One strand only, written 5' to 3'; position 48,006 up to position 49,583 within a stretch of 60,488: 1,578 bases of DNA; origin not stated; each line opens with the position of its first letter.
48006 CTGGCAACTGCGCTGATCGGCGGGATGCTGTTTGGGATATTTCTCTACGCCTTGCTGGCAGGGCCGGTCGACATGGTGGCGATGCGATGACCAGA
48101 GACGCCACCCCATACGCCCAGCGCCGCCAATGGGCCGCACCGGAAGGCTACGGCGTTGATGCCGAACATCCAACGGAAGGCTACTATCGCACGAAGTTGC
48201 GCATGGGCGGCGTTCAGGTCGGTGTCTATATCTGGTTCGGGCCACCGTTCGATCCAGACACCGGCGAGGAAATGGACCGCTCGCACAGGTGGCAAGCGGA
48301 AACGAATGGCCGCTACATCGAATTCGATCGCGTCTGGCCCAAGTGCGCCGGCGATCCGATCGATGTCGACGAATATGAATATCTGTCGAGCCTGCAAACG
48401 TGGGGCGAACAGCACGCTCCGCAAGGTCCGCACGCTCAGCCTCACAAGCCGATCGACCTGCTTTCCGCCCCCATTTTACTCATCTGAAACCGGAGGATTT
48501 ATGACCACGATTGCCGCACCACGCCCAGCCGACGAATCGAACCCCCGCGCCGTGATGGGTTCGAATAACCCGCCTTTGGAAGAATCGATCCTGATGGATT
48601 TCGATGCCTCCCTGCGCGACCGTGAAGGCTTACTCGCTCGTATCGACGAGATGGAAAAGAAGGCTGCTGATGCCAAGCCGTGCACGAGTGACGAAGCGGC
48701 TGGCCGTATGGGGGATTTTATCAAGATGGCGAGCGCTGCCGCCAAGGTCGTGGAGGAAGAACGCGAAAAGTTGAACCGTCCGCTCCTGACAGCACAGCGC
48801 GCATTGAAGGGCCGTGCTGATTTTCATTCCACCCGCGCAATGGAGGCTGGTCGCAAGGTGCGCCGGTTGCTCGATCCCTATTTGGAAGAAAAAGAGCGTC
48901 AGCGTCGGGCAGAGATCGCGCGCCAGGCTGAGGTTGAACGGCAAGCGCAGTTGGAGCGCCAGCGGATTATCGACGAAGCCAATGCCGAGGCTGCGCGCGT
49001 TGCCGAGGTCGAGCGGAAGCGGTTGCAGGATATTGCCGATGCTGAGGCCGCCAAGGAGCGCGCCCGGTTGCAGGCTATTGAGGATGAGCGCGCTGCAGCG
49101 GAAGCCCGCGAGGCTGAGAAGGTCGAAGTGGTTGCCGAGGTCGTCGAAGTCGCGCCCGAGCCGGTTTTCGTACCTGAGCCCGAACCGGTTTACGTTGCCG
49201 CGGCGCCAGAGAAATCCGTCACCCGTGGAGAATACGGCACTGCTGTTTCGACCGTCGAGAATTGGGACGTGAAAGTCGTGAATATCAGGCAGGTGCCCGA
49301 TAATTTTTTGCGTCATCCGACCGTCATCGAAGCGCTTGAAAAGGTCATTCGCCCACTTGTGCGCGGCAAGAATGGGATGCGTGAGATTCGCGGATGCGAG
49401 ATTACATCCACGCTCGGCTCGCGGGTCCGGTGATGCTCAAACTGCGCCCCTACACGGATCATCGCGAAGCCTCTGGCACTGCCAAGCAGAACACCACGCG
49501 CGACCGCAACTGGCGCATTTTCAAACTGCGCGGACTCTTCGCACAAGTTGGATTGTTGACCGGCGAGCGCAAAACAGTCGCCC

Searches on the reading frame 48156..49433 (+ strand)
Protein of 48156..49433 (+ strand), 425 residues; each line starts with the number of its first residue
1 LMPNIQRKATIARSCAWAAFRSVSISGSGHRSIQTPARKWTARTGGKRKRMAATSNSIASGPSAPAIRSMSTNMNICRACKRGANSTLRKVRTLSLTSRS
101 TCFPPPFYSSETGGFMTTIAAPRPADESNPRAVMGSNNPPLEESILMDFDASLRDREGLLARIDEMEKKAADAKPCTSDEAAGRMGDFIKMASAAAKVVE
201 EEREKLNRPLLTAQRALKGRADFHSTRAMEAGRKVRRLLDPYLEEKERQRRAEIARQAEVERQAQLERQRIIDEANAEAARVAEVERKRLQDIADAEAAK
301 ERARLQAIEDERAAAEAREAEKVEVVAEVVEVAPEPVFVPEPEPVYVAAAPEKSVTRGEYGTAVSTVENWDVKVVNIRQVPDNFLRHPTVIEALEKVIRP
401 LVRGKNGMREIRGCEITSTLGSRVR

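Call 25: search_protein_families(library=phrogs, proteins=[window:48156-49433:+], max_evalue=0.00001)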
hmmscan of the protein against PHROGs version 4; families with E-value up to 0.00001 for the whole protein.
window:48156-49433:+ (425 aa): 1 family
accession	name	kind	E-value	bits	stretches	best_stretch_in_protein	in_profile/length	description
phrog_10477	-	DNA, RNA and nucleotide metabolism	5.5e-13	50.4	0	127-318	2-173/243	exonuclease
